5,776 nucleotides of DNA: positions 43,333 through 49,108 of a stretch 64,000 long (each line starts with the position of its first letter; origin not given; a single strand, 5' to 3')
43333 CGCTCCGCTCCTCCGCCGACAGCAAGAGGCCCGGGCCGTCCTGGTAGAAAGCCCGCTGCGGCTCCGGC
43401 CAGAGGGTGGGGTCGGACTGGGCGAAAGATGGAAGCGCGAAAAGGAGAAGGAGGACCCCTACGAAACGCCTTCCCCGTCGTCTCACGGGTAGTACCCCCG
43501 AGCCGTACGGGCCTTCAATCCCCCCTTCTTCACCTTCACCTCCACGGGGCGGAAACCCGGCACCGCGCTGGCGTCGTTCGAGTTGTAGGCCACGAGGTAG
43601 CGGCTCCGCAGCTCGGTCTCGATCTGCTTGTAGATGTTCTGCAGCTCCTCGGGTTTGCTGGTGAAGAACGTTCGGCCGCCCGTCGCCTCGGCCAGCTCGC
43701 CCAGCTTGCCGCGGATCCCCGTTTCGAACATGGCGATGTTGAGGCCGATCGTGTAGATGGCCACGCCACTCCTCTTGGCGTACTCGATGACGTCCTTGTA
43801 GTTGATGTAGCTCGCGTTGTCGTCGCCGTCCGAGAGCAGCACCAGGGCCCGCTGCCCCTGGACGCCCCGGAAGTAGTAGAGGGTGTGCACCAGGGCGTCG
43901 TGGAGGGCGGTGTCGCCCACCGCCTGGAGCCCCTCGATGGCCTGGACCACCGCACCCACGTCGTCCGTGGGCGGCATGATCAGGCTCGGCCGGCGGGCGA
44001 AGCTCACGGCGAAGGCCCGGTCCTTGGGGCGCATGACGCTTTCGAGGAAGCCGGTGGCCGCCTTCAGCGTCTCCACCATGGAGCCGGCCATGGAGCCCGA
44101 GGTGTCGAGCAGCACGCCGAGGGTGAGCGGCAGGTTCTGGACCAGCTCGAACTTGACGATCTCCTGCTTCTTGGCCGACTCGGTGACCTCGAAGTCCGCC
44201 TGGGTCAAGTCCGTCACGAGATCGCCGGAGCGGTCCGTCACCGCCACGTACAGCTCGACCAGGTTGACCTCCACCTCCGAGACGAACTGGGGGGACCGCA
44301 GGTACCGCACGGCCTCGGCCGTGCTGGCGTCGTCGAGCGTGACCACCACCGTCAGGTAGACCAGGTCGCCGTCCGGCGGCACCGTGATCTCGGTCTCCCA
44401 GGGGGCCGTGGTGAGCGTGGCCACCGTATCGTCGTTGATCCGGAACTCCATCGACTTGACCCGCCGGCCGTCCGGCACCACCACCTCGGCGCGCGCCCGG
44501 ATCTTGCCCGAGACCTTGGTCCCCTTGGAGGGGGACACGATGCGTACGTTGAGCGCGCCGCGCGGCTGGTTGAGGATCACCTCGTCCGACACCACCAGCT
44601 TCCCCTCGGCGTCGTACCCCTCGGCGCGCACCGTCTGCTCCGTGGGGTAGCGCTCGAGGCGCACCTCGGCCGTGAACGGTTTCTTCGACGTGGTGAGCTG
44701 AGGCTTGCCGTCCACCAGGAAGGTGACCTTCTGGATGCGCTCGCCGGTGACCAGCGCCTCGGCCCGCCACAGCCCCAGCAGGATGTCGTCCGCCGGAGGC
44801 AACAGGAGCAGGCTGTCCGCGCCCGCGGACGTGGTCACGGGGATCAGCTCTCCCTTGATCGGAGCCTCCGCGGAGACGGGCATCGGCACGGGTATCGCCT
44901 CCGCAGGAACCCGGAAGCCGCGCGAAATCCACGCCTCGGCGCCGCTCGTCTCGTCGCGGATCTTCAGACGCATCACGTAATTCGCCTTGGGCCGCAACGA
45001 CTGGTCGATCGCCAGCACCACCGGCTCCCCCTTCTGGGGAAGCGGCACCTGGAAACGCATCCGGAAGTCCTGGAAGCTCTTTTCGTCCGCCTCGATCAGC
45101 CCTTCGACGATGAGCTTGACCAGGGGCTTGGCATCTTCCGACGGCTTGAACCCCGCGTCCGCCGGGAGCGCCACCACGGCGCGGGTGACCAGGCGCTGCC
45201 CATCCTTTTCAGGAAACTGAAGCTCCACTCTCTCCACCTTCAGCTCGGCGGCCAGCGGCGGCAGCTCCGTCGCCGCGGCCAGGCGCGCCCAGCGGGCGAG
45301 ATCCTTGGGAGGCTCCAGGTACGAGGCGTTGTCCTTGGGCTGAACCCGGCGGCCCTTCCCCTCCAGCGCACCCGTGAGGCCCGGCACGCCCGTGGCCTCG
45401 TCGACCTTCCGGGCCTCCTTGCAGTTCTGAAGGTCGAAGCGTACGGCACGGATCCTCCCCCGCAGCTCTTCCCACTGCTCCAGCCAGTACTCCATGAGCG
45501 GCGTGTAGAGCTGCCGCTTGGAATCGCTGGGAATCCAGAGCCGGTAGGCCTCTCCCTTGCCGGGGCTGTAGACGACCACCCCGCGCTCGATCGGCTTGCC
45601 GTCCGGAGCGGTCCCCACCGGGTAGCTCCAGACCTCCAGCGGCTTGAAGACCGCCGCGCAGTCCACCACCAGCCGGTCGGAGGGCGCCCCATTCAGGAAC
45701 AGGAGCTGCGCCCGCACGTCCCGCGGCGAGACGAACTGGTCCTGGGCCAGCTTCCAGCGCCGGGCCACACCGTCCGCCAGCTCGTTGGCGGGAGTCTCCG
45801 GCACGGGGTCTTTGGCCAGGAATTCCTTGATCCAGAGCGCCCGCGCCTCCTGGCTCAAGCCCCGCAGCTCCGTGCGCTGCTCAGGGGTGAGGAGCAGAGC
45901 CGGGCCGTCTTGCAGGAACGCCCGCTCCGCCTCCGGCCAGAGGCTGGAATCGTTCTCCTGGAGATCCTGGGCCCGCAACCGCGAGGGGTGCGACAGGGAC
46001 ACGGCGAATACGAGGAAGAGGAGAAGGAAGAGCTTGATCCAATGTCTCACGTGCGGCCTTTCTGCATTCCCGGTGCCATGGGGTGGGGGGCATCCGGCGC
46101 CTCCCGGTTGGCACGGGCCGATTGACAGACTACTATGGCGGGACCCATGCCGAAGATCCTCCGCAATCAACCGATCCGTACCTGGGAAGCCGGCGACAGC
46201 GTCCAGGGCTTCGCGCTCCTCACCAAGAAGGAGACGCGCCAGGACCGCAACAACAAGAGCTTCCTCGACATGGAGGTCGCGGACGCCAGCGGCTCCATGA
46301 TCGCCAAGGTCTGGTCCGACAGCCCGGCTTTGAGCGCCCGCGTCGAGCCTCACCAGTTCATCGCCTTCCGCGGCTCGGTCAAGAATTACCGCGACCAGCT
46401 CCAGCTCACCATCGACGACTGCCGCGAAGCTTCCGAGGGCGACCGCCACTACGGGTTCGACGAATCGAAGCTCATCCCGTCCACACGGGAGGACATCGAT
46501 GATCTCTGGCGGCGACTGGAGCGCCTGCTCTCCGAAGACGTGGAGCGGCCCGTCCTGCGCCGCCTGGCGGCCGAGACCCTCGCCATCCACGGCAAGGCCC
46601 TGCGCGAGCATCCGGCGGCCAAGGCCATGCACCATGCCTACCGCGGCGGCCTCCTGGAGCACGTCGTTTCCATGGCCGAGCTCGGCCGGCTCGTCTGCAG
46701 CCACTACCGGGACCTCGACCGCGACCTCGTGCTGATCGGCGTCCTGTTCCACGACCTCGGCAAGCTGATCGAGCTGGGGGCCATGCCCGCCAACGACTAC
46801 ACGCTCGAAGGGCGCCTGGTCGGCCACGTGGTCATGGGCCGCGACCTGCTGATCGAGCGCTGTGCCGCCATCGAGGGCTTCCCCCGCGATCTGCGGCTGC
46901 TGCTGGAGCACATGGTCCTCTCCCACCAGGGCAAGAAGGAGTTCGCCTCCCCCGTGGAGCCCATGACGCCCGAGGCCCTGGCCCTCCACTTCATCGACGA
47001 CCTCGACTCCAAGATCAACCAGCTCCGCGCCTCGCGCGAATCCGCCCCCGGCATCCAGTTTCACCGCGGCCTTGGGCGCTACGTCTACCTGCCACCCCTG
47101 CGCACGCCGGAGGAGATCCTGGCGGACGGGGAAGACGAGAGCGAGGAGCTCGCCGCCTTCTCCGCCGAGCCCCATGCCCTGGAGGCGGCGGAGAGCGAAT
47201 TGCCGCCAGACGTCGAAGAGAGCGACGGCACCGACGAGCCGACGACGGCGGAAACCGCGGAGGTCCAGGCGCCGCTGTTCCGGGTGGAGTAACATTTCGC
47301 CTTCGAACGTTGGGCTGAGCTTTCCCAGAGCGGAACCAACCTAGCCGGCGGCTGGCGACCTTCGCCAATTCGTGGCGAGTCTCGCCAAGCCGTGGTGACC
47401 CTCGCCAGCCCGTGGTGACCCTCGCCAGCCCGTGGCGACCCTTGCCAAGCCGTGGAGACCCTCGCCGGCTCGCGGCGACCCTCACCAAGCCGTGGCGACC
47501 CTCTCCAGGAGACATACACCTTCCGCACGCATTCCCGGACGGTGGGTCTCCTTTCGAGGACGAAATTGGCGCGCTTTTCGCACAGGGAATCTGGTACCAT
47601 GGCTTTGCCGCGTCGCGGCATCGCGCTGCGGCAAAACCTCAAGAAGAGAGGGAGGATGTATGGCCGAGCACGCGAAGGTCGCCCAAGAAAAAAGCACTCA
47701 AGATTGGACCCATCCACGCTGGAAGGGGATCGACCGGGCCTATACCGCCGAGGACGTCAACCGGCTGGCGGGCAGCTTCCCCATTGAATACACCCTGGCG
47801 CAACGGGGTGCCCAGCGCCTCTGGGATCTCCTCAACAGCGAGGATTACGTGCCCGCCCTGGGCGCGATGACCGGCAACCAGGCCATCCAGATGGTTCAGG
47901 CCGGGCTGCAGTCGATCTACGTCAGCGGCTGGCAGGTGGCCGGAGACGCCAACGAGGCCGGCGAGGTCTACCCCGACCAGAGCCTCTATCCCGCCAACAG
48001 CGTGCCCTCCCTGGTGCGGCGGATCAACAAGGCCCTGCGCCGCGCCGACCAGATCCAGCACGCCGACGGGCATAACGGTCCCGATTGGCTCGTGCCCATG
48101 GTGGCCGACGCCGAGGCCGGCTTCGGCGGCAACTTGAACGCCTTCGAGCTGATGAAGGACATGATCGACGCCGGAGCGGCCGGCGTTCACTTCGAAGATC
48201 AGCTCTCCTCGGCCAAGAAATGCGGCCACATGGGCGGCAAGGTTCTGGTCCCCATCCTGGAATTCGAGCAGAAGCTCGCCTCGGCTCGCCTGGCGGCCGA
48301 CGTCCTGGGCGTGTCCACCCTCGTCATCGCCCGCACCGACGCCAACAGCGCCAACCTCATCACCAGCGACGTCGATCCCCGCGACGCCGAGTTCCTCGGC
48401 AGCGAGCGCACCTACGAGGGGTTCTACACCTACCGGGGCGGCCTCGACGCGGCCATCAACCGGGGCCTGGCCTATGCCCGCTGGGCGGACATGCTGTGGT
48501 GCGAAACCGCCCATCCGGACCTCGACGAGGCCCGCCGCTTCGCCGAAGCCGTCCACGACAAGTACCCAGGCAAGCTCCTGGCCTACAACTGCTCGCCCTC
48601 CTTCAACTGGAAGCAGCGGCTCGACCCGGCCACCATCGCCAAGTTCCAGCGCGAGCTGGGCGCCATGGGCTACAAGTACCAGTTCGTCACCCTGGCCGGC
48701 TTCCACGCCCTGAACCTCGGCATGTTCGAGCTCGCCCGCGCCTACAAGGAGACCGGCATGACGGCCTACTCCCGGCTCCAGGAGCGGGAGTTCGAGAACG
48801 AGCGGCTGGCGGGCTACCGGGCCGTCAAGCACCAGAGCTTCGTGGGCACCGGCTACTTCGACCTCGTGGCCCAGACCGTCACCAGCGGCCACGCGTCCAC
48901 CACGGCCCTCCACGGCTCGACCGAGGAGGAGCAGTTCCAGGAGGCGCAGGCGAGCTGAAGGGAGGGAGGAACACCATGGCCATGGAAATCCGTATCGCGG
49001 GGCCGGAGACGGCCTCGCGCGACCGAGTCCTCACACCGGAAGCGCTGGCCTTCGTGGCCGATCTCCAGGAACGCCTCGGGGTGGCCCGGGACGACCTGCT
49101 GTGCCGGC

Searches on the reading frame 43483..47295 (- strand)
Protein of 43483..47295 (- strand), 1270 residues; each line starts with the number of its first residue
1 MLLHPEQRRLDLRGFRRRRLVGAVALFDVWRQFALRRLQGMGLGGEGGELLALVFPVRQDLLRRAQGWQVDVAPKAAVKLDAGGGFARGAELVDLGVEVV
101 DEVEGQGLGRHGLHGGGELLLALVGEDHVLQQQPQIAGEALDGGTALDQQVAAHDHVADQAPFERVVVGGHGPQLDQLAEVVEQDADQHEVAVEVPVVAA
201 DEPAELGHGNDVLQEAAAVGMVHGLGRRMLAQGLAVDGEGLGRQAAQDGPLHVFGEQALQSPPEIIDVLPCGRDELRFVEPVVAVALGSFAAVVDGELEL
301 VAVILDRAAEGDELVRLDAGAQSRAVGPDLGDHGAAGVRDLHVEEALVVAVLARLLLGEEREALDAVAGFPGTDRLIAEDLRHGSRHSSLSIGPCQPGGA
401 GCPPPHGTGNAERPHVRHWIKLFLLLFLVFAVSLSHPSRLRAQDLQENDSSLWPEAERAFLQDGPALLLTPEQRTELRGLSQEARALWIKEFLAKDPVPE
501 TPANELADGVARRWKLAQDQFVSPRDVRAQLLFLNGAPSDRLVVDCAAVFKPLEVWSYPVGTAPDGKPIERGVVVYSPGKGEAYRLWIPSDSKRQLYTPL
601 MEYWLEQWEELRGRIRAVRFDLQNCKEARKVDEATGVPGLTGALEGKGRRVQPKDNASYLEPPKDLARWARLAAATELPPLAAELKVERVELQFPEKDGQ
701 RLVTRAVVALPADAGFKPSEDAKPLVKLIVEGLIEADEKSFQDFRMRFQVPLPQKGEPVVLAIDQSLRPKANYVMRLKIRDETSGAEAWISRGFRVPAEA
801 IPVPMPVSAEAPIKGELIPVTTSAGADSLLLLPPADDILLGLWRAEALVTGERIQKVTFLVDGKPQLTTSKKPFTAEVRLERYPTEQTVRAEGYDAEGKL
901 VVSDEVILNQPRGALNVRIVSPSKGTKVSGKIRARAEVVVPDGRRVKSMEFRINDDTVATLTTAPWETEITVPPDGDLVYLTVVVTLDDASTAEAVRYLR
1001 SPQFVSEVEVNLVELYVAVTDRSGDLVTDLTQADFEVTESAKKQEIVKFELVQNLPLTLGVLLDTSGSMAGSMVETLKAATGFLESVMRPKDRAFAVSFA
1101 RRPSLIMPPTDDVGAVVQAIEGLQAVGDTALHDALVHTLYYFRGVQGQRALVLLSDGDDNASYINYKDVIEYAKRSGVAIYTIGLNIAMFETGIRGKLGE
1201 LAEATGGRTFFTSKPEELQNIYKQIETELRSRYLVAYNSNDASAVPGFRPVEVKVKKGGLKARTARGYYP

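Call 66: search_protein_families(library=pfam, proteins=[window:43483-47295:-], max_evalue=0.001)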
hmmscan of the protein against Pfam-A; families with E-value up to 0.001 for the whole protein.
window:43483-47295:- (1270 aa): 3 families
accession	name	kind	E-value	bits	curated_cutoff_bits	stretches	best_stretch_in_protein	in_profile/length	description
PF00092.34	VWA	-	1e-13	52.4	23.8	1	1061-1224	4-174/174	von Willebrand factor type A domain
PF13519.12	VWA_2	-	4.5e-11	43.8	27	1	1061-1157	3-106/107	von Willebrand factor type A domain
PF17957.7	Big_7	-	2.6e-09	38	24.1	1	917-973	3-59/70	Bacterial Ig domain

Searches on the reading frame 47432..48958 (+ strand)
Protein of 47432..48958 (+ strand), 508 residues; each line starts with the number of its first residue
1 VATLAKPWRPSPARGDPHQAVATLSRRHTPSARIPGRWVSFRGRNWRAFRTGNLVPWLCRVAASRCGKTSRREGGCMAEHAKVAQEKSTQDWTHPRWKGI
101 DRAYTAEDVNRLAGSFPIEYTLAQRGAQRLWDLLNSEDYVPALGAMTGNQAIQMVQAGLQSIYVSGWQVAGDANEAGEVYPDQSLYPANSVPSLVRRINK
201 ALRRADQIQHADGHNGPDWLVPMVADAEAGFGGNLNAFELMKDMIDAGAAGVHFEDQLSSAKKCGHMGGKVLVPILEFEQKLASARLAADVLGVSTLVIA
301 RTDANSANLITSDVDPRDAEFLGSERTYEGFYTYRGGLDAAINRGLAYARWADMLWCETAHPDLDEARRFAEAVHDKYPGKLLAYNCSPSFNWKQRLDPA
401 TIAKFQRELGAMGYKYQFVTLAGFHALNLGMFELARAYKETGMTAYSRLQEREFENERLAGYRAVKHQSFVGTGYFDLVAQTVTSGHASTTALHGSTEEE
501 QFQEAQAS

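Call 66: search_protein_families(library=pfam, proteins=[window:47432-48958:+], max_evalue=0.001)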
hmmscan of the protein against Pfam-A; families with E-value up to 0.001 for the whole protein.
window:47432-48958:+ (508 aa): 2 families
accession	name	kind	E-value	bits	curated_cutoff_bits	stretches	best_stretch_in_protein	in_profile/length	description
PF00463.27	ICL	-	2e-105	353.7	26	2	90-322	7-251/526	Isocitrate lyase family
PF13714.12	PEP_mutase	-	1.3e-14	54.8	31.5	1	154-374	25-192/240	Phosphoenolpyruvate phosphomutase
